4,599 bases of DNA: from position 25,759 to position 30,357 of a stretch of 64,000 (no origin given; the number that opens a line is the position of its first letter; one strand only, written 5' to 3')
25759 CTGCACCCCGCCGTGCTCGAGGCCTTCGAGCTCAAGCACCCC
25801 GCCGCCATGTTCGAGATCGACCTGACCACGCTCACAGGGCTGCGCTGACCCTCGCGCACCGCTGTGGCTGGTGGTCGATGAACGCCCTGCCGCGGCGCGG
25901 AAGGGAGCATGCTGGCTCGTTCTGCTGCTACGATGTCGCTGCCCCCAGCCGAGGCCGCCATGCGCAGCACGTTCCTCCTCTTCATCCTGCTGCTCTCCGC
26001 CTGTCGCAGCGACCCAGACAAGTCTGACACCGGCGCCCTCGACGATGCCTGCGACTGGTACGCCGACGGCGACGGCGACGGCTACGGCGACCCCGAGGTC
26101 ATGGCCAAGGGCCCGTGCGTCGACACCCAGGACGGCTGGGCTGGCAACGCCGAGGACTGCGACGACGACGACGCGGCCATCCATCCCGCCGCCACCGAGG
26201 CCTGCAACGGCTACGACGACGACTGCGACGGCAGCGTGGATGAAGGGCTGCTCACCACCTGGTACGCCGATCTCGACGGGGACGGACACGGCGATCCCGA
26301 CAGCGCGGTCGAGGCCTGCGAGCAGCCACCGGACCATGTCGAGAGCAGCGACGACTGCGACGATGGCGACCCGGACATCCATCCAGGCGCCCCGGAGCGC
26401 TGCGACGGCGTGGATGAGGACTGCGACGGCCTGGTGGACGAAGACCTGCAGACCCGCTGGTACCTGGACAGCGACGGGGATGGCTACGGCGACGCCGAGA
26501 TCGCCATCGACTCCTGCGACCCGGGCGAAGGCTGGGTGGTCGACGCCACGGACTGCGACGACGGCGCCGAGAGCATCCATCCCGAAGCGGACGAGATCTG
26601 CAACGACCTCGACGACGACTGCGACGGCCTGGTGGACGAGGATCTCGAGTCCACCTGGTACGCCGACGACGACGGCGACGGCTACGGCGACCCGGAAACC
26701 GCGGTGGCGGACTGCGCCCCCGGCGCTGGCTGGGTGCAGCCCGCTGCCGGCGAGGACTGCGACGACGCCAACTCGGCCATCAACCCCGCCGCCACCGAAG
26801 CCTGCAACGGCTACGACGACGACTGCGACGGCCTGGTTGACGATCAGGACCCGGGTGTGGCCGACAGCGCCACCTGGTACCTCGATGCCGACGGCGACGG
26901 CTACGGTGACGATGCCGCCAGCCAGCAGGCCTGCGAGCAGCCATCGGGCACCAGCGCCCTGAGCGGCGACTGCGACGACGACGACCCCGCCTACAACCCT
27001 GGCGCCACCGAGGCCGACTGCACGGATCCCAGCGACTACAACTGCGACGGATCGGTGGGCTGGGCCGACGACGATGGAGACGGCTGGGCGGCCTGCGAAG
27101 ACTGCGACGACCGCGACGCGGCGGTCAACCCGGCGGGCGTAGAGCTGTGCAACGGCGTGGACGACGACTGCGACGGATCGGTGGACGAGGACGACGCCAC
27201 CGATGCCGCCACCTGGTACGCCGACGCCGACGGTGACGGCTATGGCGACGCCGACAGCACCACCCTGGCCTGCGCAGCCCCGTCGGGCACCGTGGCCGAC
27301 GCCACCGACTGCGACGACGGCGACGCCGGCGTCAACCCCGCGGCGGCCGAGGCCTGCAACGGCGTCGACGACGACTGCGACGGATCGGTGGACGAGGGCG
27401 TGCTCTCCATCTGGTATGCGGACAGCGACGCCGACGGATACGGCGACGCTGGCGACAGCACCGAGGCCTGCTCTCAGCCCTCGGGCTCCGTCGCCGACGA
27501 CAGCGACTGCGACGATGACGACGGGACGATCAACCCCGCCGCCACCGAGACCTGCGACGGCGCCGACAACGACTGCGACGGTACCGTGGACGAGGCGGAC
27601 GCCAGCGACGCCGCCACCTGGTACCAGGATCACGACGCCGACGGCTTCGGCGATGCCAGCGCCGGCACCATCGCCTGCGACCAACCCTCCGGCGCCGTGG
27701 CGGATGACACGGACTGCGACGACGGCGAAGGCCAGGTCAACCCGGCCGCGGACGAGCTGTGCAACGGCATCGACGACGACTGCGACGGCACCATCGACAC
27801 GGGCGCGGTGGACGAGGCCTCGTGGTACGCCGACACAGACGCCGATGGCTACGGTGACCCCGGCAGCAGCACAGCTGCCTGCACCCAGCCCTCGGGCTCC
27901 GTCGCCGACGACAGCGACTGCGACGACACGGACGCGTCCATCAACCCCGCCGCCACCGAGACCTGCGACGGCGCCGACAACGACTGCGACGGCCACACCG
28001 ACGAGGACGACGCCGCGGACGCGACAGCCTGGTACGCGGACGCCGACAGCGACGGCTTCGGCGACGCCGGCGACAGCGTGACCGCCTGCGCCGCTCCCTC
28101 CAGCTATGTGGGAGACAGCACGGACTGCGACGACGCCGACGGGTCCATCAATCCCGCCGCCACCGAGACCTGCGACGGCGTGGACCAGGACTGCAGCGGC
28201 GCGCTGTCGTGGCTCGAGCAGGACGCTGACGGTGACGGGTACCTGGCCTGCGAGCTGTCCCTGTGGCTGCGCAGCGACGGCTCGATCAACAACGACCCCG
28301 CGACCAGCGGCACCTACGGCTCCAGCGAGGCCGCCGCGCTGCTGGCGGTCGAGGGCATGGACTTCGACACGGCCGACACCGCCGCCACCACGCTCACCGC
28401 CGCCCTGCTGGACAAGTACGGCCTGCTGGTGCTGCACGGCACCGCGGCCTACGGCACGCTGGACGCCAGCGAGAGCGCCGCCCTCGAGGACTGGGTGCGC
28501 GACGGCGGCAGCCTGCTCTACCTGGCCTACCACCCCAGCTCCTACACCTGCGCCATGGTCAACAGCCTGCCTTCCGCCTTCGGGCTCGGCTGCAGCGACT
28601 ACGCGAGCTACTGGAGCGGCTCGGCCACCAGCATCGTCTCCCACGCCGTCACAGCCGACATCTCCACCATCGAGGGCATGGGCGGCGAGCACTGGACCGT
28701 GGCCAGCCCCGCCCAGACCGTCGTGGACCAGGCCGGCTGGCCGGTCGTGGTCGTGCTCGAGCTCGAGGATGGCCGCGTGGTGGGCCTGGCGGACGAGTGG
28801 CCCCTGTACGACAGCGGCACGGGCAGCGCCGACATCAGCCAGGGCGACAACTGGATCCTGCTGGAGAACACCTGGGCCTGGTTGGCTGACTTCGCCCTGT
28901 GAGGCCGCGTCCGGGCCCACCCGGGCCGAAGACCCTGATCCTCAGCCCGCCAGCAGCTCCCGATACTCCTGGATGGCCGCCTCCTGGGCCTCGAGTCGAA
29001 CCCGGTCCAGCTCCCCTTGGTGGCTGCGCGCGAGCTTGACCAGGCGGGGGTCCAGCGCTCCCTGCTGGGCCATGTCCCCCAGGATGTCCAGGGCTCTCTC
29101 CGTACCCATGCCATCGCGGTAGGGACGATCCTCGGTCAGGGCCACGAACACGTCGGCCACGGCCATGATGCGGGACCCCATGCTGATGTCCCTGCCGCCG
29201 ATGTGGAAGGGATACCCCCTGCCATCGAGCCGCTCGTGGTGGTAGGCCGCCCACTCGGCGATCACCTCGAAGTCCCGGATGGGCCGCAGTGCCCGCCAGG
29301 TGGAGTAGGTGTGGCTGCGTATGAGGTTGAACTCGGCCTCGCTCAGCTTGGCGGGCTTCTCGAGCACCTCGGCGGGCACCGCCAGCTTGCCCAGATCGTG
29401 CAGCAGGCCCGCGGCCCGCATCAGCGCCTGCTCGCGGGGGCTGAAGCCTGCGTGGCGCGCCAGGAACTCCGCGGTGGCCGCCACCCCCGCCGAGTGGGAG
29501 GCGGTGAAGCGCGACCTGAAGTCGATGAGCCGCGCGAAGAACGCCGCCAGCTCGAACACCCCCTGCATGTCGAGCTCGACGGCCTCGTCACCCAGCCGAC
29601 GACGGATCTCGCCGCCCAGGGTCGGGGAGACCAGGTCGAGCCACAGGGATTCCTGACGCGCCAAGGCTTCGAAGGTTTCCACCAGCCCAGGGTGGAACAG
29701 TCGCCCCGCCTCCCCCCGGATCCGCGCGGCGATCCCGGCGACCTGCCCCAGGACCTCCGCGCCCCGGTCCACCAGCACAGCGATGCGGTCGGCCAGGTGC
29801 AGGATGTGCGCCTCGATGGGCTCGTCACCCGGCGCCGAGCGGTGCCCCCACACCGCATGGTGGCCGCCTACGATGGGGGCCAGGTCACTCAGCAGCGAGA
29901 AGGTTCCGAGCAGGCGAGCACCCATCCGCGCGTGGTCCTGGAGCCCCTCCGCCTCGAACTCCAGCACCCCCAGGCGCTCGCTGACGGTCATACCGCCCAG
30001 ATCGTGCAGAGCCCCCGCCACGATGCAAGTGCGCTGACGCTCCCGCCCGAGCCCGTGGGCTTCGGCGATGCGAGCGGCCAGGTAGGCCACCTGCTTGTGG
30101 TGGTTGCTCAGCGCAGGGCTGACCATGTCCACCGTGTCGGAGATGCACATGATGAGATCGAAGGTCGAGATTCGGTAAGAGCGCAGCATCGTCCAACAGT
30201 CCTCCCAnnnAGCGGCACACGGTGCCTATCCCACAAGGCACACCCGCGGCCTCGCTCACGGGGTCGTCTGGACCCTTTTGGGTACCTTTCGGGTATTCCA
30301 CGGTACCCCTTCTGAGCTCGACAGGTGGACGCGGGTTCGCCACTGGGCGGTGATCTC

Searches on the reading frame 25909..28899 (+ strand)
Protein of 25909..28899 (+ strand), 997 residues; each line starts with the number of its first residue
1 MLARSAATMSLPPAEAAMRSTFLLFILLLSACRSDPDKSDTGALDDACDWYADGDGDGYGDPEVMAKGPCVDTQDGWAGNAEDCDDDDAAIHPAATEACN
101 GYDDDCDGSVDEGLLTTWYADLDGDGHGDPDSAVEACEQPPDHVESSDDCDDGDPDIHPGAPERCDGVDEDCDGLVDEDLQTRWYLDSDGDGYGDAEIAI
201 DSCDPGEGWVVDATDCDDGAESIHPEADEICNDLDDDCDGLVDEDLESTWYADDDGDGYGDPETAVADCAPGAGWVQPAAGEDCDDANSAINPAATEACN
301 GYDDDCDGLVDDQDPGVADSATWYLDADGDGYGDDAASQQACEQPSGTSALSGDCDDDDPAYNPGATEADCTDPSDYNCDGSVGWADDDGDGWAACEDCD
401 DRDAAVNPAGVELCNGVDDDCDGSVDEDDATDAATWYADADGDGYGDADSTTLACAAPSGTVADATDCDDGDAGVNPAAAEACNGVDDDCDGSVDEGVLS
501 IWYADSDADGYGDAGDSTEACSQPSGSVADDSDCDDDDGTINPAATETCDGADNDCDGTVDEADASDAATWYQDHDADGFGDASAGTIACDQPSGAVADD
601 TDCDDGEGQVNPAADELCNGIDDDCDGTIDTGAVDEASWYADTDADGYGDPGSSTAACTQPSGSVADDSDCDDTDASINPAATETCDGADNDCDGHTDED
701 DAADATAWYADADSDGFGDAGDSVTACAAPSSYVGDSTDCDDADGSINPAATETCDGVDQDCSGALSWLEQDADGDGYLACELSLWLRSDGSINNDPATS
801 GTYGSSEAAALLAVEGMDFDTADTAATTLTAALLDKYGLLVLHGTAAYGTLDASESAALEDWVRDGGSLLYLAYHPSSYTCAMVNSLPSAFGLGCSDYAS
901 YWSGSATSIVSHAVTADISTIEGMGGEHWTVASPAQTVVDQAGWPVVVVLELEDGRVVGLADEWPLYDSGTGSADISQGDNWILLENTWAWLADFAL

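Call 22: search_protein_families(library=pfam, proteins=[window:25909-28899:+], max_evalue=0.0001)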
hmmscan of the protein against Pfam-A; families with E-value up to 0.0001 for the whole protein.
window:25909-28899:+ (997 aa): 2 families
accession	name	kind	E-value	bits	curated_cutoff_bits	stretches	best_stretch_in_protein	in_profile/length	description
PF11617.13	Cu-binding_MopE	-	1.8e-99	325.9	27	10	149-178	1-30/30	Putative metal-binding motif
PF14258.12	DUF4350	-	1.2e-06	29.3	30.4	1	803-967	7-164/181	Domain of unknown function (DUF4350)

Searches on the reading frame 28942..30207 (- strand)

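Call 22: search_protein_families(library=pfam, proteins=[window:28942-30207:-], max_evalue=0.0001)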
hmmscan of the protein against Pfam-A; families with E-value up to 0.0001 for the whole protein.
window:28942-30207:- (421 aa): 3 families
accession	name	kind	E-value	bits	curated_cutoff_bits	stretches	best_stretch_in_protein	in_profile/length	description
PF13487.12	HD_5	-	1.1e-45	155.9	27.2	2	224-389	3-170/170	HD domain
PF01966.28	HD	-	3.5e-30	105.1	22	2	236-356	2-115/116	HD domain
PF08668.18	HDOD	-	2.7e-10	40.5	22.9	1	235-289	95-147/196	HDOD domain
